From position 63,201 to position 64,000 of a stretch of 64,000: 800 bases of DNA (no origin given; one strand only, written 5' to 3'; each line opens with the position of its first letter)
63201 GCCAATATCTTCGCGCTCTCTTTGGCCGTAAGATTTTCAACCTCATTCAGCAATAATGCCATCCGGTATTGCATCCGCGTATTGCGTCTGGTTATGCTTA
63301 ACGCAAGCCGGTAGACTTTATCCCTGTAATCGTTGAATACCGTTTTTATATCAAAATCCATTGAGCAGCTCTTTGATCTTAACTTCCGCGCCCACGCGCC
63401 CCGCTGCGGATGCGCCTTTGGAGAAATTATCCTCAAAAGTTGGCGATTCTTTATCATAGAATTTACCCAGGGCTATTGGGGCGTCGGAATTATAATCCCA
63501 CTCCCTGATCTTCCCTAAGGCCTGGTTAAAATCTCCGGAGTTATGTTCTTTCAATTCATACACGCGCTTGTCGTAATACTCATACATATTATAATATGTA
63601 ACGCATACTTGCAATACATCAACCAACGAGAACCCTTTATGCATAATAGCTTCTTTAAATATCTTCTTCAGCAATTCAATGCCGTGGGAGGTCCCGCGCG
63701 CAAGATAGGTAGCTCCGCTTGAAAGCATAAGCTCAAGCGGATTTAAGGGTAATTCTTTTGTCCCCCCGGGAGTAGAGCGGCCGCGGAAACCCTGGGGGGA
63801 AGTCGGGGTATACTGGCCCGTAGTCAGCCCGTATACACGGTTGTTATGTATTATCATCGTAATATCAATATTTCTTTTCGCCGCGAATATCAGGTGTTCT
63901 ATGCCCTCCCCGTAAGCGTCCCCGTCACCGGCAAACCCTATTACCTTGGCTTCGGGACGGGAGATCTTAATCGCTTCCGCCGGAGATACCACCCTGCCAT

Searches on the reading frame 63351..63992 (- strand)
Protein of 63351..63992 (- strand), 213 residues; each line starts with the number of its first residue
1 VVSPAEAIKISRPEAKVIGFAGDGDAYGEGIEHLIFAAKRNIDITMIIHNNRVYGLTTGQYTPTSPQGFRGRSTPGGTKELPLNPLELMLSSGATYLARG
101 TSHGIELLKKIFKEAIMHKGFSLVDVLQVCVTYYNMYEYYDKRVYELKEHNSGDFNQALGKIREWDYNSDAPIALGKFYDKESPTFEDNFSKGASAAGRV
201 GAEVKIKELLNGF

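Call 76: search_protein_families(library=pfam, proteins=[window:63351-63992:-], max_evalue=0.00001)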
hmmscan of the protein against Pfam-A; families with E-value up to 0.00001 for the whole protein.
window:63351-63992:- (213 aa): 2 families
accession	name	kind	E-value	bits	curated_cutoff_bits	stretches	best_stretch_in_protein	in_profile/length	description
PF02775.26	TPP_enzyme_C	-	6.9e-24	84.8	21.9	1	5-126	37-151/151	Thiamine pyrophosphate enzyme, C-terminal TPP binding domain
PF12367.13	PFO_beta_C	-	5e-11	42.9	24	1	130-192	1-63/66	Pyruvate ferredoxin oxidoreductase beta subunit C terminal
